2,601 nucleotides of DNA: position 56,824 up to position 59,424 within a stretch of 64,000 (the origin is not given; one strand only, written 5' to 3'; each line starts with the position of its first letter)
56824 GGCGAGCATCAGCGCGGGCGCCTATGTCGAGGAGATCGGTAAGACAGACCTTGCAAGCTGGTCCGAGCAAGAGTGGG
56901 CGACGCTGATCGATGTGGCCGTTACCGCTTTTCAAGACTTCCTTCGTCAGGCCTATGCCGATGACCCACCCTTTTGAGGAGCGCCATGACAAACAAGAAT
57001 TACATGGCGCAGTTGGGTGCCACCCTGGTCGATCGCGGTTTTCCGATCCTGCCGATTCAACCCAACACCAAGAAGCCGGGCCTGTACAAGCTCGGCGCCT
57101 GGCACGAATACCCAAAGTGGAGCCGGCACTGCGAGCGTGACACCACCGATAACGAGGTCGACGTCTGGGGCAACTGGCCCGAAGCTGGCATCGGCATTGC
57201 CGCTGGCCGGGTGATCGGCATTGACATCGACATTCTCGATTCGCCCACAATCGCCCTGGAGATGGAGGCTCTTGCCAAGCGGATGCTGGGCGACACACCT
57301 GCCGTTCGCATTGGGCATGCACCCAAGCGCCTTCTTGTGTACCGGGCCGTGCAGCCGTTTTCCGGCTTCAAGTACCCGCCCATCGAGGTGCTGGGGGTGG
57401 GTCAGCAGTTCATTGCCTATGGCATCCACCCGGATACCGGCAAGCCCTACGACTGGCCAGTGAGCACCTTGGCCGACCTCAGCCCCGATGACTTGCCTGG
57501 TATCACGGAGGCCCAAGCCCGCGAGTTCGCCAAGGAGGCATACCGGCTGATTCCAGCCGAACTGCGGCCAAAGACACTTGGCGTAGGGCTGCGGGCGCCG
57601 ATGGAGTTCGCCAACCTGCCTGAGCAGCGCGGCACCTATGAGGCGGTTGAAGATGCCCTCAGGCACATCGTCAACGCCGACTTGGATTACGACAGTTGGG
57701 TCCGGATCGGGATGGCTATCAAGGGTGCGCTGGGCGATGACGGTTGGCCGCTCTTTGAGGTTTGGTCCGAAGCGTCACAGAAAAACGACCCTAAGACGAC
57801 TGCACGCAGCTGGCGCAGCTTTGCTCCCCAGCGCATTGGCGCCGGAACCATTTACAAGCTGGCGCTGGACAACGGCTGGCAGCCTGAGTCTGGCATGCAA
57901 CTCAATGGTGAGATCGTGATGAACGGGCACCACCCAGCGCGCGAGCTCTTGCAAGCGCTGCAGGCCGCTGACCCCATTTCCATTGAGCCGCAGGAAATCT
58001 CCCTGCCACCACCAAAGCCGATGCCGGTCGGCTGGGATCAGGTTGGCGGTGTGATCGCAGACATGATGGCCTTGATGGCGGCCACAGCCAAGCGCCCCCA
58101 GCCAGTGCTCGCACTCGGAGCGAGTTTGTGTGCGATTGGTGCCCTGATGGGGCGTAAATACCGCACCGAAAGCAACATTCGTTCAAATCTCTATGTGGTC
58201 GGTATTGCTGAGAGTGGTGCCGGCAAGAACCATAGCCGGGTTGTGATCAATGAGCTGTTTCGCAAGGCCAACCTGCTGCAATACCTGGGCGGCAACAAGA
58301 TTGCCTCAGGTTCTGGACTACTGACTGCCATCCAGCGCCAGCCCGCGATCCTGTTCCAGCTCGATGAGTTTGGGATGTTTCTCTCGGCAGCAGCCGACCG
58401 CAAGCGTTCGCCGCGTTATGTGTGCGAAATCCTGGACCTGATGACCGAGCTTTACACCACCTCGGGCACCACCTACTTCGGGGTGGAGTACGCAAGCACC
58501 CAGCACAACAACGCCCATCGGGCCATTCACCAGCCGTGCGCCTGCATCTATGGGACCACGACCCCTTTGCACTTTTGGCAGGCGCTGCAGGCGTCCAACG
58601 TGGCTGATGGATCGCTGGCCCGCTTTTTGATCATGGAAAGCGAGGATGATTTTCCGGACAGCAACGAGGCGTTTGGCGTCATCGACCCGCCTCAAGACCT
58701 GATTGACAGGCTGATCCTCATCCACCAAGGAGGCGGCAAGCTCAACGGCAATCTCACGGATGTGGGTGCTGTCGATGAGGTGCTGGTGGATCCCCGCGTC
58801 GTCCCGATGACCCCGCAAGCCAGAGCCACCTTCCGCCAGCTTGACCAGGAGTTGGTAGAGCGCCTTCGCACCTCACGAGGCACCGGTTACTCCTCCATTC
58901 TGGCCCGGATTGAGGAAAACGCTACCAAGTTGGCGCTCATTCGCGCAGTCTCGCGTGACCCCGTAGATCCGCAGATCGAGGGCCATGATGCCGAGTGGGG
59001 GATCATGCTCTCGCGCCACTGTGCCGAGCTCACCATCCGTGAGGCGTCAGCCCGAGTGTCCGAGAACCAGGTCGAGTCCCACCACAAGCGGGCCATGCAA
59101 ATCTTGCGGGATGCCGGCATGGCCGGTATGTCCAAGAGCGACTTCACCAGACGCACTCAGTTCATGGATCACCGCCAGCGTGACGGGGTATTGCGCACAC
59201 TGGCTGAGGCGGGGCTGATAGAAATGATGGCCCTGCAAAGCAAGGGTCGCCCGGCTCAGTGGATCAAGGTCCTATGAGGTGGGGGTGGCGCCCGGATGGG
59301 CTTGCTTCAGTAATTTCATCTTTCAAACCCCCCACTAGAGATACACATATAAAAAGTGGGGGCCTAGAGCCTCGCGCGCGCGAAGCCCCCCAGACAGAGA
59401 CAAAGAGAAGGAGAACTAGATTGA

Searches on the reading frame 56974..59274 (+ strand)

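Call 36: search_protein_families(library=pfam, proteins=[window:56974-59274:+], max_evalue=0.001)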
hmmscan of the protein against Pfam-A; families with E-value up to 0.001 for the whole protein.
window:56974-59274:+ (767 aa): 3 families
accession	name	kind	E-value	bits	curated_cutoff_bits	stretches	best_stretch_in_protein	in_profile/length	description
PF08707.16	PriCT_2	-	6.9e-16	58.8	22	1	226-297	2-77/77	Primase C terminal 2 (PriCT-2)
PF09250.16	Prim-Pol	-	3.7e-12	47.4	22.8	1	18-175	4-156/158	Bifunctional DNA primase/polymerase, N-terminal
PF13148.11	DUF3987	-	1.9e-11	44.2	27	1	503-684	178-355/364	Protein of unknown function (DUF3987)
